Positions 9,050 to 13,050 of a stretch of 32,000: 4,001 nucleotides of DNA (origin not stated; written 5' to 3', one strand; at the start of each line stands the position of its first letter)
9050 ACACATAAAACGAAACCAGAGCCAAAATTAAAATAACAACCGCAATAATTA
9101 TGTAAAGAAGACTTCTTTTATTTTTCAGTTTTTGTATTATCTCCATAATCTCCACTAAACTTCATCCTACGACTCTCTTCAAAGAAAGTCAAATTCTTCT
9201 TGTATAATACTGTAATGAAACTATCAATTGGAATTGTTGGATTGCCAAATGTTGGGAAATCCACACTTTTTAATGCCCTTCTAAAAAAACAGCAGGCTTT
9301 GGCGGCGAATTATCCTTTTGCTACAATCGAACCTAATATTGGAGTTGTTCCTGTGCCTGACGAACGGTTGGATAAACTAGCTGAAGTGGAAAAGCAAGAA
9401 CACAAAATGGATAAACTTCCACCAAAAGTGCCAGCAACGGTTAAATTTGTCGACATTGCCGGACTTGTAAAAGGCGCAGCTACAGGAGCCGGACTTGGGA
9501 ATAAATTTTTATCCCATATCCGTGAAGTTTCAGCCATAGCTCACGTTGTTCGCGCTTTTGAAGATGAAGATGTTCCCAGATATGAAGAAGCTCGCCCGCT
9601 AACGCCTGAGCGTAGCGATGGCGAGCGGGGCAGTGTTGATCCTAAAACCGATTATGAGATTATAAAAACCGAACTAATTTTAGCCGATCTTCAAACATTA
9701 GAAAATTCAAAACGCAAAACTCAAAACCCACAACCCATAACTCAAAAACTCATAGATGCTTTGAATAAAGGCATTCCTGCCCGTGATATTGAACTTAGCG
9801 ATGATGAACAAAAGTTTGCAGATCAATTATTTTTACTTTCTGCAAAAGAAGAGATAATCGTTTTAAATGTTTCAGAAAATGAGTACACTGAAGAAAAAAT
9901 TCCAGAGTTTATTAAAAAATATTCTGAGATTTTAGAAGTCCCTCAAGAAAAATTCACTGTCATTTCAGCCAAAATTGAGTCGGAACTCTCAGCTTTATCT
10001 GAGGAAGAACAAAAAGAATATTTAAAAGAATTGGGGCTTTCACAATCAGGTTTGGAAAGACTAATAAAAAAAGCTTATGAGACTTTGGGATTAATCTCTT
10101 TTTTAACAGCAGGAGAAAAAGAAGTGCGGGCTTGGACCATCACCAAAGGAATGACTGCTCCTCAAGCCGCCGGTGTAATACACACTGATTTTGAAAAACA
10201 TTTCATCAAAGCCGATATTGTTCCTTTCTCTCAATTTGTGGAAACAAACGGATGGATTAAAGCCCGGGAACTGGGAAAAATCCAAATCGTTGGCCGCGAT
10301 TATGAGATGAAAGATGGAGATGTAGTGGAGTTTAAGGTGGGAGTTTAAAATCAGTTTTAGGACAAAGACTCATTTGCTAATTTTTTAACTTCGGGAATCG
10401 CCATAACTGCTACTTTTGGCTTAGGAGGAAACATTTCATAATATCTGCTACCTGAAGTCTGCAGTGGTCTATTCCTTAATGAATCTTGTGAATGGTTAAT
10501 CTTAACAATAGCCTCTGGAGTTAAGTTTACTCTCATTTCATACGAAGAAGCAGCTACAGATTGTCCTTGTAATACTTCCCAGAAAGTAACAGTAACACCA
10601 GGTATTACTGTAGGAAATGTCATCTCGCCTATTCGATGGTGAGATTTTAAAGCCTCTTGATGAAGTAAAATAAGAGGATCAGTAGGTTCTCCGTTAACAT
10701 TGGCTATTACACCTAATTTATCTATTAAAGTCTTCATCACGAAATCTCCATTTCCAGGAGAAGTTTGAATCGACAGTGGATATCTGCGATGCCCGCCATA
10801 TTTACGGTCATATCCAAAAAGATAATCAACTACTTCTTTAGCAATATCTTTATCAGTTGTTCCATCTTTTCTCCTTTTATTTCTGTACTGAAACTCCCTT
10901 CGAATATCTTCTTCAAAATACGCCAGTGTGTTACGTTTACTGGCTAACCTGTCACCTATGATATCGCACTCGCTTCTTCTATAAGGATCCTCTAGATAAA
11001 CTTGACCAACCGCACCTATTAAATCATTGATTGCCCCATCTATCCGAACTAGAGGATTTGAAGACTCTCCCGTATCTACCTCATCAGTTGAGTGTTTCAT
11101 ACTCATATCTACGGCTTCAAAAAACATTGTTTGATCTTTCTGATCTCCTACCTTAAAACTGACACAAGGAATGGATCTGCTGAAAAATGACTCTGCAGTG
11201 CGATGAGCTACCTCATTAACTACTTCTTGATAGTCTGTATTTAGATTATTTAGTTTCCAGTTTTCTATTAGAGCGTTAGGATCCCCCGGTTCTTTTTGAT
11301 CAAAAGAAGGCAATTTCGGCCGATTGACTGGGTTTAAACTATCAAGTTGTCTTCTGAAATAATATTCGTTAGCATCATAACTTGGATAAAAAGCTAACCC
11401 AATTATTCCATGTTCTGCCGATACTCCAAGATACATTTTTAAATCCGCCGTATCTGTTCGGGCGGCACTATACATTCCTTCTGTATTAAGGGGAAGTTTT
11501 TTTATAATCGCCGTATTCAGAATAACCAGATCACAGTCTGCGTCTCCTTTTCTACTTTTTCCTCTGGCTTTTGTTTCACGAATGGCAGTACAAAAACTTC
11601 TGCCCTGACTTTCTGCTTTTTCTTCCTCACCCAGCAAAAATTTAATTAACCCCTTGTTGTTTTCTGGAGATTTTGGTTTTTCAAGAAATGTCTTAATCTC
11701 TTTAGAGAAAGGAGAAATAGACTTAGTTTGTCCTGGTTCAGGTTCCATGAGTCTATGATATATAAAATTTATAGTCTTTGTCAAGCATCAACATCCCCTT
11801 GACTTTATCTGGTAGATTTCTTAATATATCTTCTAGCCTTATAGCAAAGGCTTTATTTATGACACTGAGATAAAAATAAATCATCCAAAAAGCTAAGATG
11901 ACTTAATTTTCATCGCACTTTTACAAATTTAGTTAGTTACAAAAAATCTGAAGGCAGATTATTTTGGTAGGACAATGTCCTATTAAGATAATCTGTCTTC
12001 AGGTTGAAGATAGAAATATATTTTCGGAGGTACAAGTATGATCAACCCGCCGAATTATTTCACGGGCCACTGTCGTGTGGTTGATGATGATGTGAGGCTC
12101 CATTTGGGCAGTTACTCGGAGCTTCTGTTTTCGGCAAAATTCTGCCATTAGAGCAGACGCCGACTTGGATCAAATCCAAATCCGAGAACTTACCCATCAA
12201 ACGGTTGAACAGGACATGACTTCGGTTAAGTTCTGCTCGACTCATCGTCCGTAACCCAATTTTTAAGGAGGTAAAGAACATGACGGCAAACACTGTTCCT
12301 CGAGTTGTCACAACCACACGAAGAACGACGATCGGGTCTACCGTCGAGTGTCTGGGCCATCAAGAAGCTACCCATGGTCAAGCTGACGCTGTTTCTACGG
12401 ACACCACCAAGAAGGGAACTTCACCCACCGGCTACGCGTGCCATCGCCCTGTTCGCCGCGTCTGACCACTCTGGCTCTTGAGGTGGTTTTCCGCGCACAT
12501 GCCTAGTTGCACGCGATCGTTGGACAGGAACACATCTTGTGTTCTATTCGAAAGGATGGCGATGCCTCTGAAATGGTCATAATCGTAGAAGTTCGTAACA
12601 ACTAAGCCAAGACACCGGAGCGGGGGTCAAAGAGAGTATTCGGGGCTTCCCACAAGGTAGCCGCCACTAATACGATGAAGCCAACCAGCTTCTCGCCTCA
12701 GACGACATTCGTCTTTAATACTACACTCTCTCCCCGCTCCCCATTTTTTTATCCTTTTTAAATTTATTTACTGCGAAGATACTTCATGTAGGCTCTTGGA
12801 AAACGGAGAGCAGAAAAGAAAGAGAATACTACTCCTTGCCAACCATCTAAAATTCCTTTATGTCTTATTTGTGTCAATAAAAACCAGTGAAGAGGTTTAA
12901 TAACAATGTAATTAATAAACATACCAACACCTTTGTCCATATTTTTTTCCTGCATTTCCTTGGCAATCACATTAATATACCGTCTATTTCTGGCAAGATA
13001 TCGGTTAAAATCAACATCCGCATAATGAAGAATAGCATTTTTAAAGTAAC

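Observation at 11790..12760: Near gene-free, G+C-richer ~0.95-kb island that looks like a dedicated plus-strand transcription unit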

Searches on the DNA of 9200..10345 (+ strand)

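Call 75: search_rna_families(sources=[L036, L024, L022, L023, L028, L025, L034], threshold=gathering)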
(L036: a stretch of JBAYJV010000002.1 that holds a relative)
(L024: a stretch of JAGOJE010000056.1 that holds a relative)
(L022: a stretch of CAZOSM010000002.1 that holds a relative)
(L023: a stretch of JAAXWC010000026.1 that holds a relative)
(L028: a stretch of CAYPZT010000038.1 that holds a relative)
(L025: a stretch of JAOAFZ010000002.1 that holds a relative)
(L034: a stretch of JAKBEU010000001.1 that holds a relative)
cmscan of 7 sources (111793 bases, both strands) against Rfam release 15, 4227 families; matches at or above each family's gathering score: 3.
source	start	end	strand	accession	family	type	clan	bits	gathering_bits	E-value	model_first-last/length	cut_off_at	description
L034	16219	16290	+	RF00005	tRNA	Gene; tRNA;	CL00001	69.2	29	9.3e-13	1-71/71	no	tRNA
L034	3731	3805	+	RF00005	tRNA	Gene; tRNA;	CL00001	65.8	29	7.7e-12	1-71/71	no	tRNA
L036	11165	11247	-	RF00005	tRNA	Gene; tRNA;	CL00001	56.8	29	2.3e-09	1-71/71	no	tRNA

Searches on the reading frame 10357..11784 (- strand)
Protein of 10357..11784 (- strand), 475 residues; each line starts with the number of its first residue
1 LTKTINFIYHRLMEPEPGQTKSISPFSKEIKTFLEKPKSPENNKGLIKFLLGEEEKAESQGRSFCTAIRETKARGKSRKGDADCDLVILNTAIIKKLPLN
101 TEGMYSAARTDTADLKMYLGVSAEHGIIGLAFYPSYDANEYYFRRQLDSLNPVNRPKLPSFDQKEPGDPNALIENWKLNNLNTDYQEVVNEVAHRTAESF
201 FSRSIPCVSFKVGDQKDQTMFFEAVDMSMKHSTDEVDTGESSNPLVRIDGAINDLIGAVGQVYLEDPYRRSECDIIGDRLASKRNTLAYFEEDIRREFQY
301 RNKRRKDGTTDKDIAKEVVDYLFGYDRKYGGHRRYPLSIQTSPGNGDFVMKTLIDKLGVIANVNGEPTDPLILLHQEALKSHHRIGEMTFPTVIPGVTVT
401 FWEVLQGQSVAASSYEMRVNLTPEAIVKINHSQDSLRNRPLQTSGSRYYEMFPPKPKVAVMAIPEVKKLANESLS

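Call 8: search_protein_families(library=pfam, proteins=[window:10357-11784:-], max_evalue=0.01)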
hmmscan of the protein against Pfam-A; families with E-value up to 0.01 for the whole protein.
window:10357-11784:- (475 aa): 0 families

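Call 22: find_homologous_proteins(query=window:10360-11748:-)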
Query window:10360-11748:- (463 aa): 1 proteins with E <= 0.001 among 5071 candidates.
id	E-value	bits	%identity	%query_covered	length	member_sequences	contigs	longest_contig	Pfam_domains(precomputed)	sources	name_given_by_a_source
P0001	0.0e+0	1053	100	100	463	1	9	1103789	-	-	-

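Call 23: find_encoding_contigs(protein=P0001, flank=3000, max_places=10)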
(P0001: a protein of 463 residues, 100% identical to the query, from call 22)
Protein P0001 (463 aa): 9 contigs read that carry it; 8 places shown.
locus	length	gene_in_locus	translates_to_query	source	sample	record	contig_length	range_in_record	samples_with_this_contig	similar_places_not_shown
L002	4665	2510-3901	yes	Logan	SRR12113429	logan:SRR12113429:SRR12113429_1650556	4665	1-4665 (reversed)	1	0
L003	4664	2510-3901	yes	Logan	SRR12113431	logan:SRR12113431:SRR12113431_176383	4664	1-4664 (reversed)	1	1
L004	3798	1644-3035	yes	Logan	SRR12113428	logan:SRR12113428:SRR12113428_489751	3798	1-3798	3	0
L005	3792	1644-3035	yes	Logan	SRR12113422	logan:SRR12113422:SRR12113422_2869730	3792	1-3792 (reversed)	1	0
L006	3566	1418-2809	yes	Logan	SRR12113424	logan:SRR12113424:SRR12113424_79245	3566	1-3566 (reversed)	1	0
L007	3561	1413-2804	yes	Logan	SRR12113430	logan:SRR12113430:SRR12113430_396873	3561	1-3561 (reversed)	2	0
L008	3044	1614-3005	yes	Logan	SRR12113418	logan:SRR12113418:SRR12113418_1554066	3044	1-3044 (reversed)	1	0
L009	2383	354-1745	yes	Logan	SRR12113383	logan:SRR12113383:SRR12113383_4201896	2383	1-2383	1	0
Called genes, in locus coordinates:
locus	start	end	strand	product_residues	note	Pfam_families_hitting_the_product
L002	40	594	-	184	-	PF02600:DsbB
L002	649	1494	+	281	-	PF00535:Glycos_transf_2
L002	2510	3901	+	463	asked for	-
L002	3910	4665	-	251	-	?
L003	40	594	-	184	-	PF02600:DsbB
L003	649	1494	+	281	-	PF00535:Glycos_transf_2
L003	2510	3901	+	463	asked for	-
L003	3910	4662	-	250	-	?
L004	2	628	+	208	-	?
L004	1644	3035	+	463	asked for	-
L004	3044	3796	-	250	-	?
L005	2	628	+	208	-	?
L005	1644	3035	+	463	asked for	-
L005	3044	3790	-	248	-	?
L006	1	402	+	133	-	?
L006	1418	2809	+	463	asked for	-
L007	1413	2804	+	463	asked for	-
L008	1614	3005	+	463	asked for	-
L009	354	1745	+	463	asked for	-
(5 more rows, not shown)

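Call 42: predict_structure(protein=window:10360-11748:-)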
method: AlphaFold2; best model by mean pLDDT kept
length: 463 residues; sequences in the alignment: 1
mean_pLDDT: 33.0   pTM: 0.20
mean pLDDT of the five models: 33.0, 32.6, 32.6, 31.6, 27.2
residues with pLDDT >= 90: 0; 70-90: 0; 50-70: 11; < 50: 452
segments of 3 or more residues with pLDDT < 50: 1-284, 299-463
pLDDT, mean of each block of 10 residues (from residue 1): 35 36 41 43 42 39 41 44 35 31 36 32 35 33 29 31 29 32 29 24 24 24 30 28 34 31 29 35 49 54 44 34 26 30 30 30 32 31 31 28 31 28 26 24 24 31 32
secondary structure, 60 per line:
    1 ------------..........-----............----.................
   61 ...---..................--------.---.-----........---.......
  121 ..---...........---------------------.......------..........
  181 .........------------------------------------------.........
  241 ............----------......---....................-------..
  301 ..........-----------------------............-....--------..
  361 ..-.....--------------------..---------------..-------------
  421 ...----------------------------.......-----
elements in order: H13-22 H28-39 H44-63 H67-84 E103-110 E114-122 H126-136 H158-164 H171-189 H232-252 H263-268 H272-291 H299-310 H334-345 E347-350 E359-362 H364-368 H452-458
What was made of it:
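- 10357..11748 (-): A 463-aa gene without any homolog, transcribed divergently from the island. It fills the same lineage-specific slot between ychF and the GT2 gene. The AlphaFold2 model is unusable, mean pLDDT 33 (call 42).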

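Call 47: search_protein_representatives(protein=window:10360-11748:-)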
Query: 463 residues. Proteins with E-value up to 0.001 (for the whole library): 1; up to 1e-10: 1; up to 1e-30: 1. The best 1 are listed.
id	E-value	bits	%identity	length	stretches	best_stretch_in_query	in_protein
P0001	0.0e+00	1053.1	100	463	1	1-463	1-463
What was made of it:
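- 10357..11748 (-): No homolog in 5.8 billion clustered proteins (call 22) or in 1.84 billion representatives searched by phmmer (call 47).
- Tried and rejected: The 463-aa neighbour matched only itself (calls 22, 47).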

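Call 59: search_protein_families(library=padloc, max_evalue=0.1, proteins=[window:10360-11748:-])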
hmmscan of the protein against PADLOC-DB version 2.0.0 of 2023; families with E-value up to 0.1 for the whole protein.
window:10360-11748:- (463 aa): 1 family
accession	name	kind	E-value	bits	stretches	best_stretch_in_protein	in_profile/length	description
PDLC02191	DUF3780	-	0.011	13.3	1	260-312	44-96/196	-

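Call 67: search_protein_families(library=ncbifam, max_evalue=1, proteins=[window:10360-11748:-])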
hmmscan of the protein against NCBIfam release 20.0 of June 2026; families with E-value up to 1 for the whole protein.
window:10360-11748:- (463 aa): 0 families

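Call 68: search_protein_families(library=phrogs, max_evalue=1, proteins=[window:10360-11748:-])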
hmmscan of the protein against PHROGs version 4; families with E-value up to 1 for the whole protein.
window:10360-11748:- (463 aa): 1 family
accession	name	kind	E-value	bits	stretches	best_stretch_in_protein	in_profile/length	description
phrog_14006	-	unknown function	0.26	12.4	1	268-319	26-77/111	-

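Call 69: search_solved_structures(query=window:10360-11748:-, max_evalue=1)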
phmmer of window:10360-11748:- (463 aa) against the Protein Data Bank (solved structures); distinct sequences matched with E-value up to 1: 0.
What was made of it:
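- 10357..11748 (-): No hit in Pfam, NCBIfam or PDB sequences; only chance-level hits in PADLOC (E 0.011) and PHROGs (E 0.26) (calls 8, 59, 67, 68, 69).
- Tried and rejected: Pfam, PADLOC, NCBIfam, PHROGs and PDB sequences: nothing (calls 8, 59, 67, 68, 69).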

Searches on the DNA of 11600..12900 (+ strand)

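Call 6: search_rna_families(source=window, start=11600, end=12900, threshold=evalue, max_evalue=10, show_alignments=3)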
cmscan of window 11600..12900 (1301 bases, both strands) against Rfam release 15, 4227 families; matches with E-value up to 10: 10.
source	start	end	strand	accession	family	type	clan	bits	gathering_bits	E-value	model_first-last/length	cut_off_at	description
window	11945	12005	+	RF04205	MIR2606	Gene; miRNA;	-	22.8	139.7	1.5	1-165/165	no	MIR2606 microRNA precursor family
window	11939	12007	+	RF04112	MIR5512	Gene; miRNA;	-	20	139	1.1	1-132/132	no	MIR5512 microRNA precursor family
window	11947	12003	+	RF04209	MIR7533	Gene; miRNA;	-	18.2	230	0.69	1-249/249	no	MIR7533 microRNA precursor family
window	11948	12002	-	RF03585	mir-3938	Gene; miRNA;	-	17.4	94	2.6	1-88/88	no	mir-3938 microRNA precursor family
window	12666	12756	+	RF00558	L20_leader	Cis-reg; leader;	-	16.8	58.7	2.9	1-127/127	no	Ribosomal protein L20 leader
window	12090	12180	-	RF00262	sar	Gene; antisense;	-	15.3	43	8.5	1-68/68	no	sar RNA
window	12176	12243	-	RF00644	mir-27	Gene; miRNA;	-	14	48.5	6.5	1-80/80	no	mir-27 microRNA precursor family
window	11614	11650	-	RF01985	ZEB2_AS1_2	Gene; lncRNA;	-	13.9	70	2.6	1-61/61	no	ZEB2 antisense RNA 1 conserved region 2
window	12140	12249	-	RF02840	Ref68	Gene; sRNA;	-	13.4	44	4.1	1-124/124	no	Enterococcus sRNA 68 (Lacto-3 RNA)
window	12786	12900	+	RF01845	enod40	Gene;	-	11.3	45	7.2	1-153/263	3'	Early nodulin 40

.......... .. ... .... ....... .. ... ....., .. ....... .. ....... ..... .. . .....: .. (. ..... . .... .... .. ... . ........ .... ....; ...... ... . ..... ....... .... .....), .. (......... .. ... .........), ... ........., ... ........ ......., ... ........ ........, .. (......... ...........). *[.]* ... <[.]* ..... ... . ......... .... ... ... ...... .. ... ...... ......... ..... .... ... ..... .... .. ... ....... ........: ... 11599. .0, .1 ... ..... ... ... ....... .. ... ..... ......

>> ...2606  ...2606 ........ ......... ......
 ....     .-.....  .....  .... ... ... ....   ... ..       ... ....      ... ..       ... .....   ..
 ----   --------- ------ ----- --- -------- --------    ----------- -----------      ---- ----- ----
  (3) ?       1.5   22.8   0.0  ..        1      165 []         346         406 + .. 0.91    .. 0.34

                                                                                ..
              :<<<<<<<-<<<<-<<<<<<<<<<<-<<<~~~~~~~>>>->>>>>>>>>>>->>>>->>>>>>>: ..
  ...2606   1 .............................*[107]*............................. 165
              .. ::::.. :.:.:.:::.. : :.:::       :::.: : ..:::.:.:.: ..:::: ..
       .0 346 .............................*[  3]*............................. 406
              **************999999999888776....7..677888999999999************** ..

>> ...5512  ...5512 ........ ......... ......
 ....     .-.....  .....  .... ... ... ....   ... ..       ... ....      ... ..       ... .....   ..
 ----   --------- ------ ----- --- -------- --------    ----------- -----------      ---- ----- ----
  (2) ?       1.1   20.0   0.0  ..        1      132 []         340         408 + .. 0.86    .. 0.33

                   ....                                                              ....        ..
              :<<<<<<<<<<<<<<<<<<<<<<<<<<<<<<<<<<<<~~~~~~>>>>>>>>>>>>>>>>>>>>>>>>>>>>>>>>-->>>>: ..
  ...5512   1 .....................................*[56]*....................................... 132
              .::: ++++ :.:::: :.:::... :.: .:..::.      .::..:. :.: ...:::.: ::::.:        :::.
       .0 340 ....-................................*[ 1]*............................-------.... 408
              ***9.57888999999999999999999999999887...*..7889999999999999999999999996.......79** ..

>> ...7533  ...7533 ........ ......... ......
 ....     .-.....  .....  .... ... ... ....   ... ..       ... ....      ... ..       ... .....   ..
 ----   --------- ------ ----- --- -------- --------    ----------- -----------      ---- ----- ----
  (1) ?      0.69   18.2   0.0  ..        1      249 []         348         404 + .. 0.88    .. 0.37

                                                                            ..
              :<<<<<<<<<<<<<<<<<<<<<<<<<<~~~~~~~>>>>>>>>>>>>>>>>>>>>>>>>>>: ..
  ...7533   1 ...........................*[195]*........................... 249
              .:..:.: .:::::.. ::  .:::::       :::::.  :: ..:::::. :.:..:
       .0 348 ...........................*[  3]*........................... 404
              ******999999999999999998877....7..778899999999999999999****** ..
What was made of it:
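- On Any Rfam 15 family (including OLE, GOLLD, ROOL, HEARO, raiA, group I and II introns, RNase P, tmRNA, 6S, riboswitches, toxin-antitoxin RNAs): At E up to 10, over 11600-12900, there are only chance-level microRNA and leader matches of 23 bits or less, far below their thresholds (call 6).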

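Call 11: search_dna_similar(query=window:11790-12760:+, collection=phages, mode=distant, max_evalue=0.01)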
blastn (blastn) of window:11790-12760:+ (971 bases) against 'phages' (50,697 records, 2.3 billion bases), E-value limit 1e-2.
No match.

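Call 12: search_dna_similar(query=window:11790-12760:+, collection=plasmids, mode=distant, max_evalue=0.01)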
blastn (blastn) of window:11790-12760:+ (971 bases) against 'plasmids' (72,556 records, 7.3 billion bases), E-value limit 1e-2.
No match.
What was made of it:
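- No donor sequence was found in the phage or plasmid collections (calls 11, 12).
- Tried and rejected: blastn in distant mode against the phage and plasmid collections: no match (calls 11, 12).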

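Call 91: build_rna_model(alignment_id=A2)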
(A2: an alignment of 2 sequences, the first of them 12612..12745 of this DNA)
Model R1 built from alignment A2 (2 sequences, 134 columns); structure: RNAalifold consensus.
model positions 134; base pairs 38; branch points 2; effective number of sequences 0.65; information 0.591 bits per position. Calibrated on 0.2 Mb of random sequence (short: E-values are rough).
structure used (alignment columns):
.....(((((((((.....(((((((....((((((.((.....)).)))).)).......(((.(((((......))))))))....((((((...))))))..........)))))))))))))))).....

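Call 92: search_with_rna_model(model_id=R1, sources=[window, L010, L011, L012, L013, L014, L015, L016, L017, L018, L019, L020, L021, L022, L023, L024, L025, L026, L027, L028, L029, L030, L031, L032, L033, L034, L035, L036, L037, L038, L039, L040, L041, L042, L050, L051, L067, L068, L072, L074, L076, L078], max_evalue=10)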
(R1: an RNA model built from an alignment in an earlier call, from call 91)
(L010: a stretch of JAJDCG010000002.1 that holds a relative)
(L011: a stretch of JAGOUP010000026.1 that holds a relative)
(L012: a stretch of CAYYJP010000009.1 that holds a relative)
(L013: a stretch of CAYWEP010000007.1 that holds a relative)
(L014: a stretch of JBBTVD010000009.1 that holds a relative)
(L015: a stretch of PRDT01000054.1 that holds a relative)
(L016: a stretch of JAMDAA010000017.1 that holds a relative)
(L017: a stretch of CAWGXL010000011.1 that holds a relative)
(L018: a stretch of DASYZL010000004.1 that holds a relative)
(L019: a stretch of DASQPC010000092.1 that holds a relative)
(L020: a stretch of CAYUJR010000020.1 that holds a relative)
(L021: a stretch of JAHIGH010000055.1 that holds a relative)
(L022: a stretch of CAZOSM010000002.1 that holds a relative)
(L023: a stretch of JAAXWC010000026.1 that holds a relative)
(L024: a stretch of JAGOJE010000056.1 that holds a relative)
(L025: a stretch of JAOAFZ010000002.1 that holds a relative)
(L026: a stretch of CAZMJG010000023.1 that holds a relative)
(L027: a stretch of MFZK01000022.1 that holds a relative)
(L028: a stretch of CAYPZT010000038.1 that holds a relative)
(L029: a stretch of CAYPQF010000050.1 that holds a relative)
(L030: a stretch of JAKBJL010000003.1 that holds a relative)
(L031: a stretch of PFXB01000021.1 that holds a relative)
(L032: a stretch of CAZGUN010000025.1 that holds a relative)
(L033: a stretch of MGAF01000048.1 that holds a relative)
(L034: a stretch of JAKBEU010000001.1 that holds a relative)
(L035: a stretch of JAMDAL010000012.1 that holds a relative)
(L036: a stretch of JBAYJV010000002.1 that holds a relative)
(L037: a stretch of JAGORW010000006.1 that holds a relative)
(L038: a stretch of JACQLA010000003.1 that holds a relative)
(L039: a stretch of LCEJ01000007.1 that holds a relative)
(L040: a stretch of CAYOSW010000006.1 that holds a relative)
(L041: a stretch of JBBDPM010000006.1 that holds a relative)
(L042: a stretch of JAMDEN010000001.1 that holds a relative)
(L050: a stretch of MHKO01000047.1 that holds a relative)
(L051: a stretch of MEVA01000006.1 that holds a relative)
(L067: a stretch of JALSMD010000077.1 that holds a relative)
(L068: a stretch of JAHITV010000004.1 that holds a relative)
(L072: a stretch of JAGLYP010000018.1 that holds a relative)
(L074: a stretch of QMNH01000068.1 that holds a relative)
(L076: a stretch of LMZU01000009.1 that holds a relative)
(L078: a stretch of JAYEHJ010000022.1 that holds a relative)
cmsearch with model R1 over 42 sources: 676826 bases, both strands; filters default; matches with E-value up to 10: 2.
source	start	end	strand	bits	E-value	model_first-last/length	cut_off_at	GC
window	12612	12745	+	174.2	4.2e-37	1-134/134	no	0.54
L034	2594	2663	+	13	3.7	1-134/134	no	0.41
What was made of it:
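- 12617..12750 (+): A 124-nt four-way junction: a 9+7-bp G+C-rich closing stem and three hairpins, followed by CCA and U7 (12744-12750). It is inferred to be the terminator and 3' stabiliser. A covariance model of this domain found only itself in 677 kb of CPR loci (call 92).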
